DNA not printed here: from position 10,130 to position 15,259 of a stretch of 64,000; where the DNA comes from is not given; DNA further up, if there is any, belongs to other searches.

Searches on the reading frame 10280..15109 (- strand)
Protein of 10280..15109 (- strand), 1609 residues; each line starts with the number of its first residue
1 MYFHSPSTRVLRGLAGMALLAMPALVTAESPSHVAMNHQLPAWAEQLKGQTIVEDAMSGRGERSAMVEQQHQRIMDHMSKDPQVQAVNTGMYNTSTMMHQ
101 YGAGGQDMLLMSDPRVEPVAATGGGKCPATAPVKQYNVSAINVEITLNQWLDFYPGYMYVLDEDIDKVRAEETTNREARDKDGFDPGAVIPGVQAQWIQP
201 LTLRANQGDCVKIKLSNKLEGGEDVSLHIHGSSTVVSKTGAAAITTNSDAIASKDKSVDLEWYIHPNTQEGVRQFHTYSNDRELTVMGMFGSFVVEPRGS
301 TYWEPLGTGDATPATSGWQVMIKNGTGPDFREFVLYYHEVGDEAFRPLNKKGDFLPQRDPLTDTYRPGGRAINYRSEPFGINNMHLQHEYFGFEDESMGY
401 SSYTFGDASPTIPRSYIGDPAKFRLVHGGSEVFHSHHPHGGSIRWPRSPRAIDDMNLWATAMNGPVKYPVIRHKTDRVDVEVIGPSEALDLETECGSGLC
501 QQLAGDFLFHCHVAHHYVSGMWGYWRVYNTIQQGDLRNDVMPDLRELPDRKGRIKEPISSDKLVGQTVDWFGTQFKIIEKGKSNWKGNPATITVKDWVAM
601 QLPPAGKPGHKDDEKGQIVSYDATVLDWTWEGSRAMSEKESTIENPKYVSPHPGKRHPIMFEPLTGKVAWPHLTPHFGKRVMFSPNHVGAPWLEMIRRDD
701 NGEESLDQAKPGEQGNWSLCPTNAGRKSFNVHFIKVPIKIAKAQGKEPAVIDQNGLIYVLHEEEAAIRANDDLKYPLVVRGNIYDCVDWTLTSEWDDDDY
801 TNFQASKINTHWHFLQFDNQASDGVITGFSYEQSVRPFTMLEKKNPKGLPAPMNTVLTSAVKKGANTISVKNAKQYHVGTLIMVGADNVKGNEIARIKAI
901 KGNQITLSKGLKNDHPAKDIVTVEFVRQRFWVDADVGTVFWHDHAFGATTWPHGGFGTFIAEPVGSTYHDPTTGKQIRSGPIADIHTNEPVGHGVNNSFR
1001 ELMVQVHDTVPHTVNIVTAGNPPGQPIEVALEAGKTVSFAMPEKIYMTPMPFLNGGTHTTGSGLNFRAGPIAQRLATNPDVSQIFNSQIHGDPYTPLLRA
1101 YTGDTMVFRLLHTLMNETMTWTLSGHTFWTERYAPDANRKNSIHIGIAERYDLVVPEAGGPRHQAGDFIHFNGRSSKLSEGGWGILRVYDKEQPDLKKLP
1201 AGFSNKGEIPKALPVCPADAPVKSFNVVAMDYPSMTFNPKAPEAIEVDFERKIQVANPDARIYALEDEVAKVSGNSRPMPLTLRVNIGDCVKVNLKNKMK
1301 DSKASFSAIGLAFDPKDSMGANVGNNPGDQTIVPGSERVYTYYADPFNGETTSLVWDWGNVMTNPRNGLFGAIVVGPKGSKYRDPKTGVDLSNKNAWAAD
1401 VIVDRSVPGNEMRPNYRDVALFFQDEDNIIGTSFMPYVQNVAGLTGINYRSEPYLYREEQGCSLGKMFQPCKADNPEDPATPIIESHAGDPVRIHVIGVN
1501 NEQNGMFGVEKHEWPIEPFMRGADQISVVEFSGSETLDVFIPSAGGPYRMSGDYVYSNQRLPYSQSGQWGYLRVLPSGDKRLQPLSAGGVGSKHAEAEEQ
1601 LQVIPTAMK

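Call 7: search_protein_families(library=pfam, proteins=[window:10280-15109:-])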
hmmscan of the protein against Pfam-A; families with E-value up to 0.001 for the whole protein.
window:10280-15109:- (1609 aa): 2 families
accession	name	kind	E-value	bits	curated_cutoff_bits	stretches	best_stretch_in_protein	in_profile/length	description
PF07732.21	Cu-oxidase_3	-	3.9e-12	46.7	21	1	192-298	19-117/119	Multicopper oxidase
PF07731.20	Cu-oxidase_2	-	0.00011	22.4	20.4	0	504-528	110-134/137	Multicopper oxidase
